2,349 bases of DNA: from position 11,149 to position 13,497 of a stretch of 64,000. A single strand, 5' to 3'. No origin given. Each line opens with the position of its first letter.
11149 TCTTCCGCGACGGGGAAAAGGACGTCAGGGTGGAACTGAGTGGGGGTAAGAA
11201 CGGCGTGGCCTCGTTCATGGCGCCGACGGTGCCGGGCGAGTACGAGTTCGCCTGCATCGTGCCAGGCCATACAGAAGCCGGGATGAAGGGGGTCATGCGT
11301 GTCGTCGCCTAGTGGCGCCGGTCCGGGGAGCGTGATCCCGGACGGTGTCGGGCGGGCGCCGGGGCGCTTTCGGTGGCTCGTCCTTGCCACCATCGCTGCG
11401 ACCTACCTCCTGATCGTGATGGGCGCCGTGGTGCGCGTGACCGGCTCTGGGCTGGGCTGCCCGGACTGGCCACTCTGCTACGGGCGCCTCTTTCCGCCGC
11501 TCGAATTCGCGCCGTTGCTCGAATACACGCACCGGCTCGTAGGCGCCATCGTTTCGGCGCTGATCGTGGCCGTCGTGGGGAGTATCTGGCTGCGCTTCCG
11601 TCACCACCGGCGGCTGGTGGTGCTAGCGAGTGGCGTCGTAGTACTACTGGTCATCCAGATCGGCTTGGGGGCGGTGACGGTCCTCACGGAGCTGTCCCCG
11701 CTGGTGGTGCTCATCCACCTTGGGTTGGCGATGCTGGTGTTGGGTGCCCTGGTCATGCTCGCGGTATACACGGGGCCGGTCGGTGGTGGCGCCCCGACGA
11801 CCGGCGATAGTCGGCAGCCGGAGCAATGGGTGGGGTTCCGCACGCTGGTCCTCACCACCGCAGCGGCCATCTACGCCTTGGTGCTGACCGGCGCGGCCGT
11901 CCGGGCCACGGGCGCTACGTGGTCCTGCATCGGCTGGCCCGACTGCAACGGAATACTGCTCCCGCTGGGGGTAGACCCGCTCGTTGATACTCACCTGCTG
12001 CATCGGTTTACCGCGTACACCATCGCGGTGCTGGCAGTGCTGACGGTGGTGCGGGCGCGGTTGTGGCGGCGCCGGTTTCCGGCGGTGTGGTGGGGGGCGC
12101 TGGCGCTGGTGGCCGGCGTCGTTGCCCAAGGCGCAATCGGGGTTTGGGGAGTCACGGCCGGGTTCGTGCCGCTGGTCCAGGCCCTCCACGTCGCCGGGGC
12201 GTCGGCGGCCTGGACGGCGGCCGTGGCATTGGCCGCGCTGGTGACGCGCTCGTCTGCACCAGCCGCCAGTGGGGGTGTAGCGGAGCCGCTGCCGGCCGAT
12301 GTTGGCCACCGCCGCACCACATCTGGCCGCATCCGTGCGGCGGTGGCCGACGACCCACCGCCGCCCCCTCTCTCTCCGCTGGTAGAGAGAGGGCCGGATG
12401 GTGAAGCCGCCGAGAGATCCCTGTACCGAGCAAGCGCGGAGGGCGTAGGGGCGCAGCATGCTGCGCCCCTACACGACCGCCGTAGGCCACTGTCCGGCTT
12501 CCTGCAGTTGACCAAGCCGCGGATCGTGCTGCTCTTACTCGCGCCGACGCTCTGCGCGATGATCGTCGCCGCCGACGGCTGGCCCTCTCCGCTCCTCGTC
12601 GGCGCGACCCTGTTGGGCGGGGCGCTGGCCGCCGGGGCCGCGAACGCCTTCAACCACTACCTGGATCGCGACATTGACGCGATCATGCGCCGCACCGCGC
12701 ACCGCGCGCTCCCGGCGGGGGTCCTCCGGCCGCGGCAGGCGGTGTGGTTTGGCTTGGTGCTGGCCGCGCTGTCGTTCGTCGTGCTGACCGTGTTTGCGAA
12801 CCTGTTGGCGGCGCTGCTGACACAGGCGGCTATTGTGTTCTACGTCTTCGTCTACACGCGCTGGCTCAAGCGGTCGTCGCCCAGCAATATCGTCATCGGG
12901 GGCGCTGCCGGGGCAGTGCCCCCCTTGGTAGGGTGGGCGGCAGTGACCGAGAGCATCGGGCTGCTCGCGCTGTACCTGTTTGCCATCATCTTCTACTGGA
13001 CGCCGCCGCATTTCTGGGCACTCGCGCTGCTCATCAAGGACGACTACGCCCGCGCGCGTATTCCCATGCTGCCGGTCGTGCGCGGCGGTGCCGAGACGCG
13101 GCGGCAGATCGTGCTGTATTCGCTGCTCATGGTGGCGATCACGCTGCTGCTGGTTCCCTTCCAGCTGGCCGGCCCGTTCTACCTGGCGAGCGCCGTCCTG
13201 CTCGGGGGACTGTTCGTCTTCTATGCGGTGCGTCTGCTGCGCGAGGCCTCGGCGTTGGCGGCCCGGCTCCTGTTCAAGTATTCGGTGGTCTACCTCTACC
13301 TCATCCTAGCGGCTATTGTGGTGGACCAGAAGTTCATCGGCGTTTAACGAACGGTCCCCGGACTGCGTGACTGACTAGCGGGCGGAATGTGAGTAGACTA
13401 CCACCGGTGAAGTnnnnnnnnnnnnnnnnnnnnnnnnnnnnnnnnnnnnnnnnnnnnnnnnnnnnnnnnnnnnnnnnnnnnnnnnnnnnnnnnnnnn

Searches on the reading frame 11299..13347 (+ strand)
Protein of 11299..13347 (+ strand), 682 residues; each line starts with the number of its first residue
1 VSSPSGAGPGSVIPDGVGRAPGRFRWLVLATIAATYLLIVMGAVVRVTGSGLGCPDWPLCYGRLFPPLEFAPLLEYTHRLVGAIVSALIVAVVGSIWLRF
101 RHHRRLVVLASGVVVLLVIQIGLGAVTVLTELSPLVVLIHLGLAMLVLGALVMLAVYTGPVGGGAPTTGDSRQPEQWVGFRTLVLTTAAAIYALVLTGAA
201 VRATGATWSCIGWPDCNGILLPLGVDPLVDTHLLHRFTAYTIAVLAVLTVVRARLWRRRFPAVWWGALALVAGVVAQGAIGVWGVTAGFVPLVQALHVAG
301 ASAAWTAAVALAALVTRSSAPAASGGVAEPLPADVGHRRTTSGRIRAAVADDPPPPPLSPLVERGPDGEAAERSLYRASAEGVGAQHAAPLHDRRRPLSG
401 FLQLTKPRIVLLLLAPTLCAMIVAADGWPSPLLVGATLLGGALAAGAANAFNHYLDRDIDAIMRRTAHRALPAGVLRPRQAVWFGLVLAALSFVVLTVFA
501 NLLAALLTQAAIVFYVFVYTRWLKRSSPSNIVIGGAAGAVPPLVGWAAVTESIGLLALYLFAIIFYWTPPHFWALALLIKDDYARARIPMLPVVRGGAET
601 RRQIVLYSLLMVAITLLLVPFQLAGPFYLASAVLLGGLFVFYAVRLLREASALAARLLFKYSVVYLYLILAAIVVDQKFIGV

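Call 7: search_protein_families(library=pfam, proteins=[window:11299-13347:+])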
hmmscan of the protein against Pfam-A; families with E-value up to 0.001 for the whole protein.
window:11299-13347:+ (682 aa): 2 families
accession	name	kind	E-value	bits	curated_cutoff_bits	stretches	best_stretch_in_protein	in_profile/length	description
PF01040.23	UbiA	-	2.4e-65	220.8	34.2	1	413-661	1-247/250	UbiA prenyltransferase family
PF02628.20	COX15-CtaA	-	1.6e-36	126.4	29.9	2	26-309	2-322/322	Cytochrome oxidase assembly protein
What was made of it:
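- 12299..12353 (-): Copy in the interdomain linker of the CtaA-CtaB fusion protein (11299-13347). It encodes ................... Pfam COX15-CtaA and UbiA (call 7).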

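Call 44: find_homologous_proteins(query=window:11299-13347:+, max_evalue=1e-40)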
Query window:11299-13347:+ (682 aa): 1094 proteins with E <= 1e-40 among 8000 candidates; the best 120 are listed.
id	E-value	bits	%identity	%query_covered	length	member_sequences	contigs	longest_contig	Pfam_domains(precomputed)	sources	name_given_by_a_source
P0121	0.0e+0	1458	100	100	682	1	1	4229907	PF02628.21,PF01040.24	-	-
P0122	0.0e+0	1194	86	100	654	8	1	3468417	PF02628.21,PF01040.24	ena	-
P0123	0.0e+0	1188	86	100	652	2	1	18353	PF02628.21,PF01040.24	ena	-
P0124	0.0e+0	1187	97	42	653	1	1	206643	PF02628.21,PF01040.24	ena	-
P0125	0.0e+0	1187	86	100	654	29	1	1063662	PF02628.21,PF01040.24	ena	-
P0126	0.0e+0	1183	86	100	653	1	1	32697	PF02628.21,PF01040.24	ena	-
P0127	0.0e+0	1172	85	100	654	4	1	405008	PF02628.21,PF01040.24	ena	-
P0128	0.0e+0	1154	83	100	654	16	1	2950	PF02628.21,PF01040.24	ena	-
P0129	0.0e+0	1152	84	100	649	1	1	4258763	PF02628.21,PF01040.24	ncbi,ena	-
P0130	0.0e+0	1151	84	100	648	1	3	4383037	PF02628.21,PF01040.24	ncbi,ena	-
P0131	0.0e+0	1151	83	100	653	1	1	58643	PF02628.21,PF01040.24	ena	-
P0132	0.0e+0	1149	84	100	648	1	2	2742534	PF02628.21,PF01040.24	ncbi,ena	-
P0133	0.0e+0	1149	83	100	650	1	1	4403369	PF02628.21,PF01040.24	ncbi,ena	-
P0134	0.0e+0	1139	83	100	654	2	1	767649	PF02628.21,PF01040.24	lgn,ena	-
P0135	0.0e+0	1128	82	100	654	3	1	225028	PF02628.21,PF01040.24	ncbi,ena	-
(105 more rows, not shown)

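Call 74: find_encoding_contigs(protein=P0133, flank=10000, max_places=1)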
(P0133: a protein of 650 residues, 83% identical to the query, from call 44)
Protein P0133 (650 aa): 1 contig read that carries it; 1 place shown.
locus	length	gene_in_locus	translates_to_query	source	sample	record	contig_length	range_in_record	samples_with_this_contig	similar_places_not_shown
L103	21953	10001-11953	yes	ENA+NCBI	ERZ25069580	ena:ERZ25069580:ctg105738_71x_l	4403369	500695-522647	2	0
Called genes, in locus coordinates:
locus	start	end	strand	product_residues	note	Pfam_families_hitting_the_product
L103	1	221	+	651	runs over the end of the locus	PF00115:COX1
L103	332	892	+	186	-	PF00510:COX3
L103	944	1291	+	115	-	PF03626:COX4_pro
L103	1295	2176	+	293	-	PF09678:Caa3_CtaG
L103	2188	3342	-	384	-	-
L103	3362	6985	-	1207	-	PF04480:DUF559 (weak), PF00270:DEAD, PF00271:Helicase_C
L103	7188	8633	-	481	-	PF05721:PhyH, PF03130:HEAT_PBS (faint), PF02985:HEAT (faint), PF13646:HEAT_2, PF01602:Adaptin_N (faint), PF12717:Cnd1 (faint), PF13513:HEAT_EZ (weak), PF13646:HEAT_2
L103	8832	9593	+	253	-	PF01261:AP_endonuc_2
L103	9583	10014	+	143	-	PF13473:Cupredoxin_1, PF00127:Copper-bind (weak)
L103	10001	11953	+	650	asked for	PF02628:COX15-CtaA, PF01040:UbiA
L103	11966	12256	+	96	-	PF13560:HTH_31 (weak), PF01381:HTH_3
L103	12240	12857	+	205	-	PF00578:AhpC-TSA (weak), PF02630:SCO1-SenC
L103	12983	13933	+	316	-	PF01408:GFO_IDH_MocA, PF22725:GFO_IDH_MocA_C3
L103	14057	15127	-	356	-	PF01408:GFO_IDH_MocA, PF22725:GFO_IDH_MocA_C3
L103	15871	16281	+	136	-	PF07291:MauE (weak)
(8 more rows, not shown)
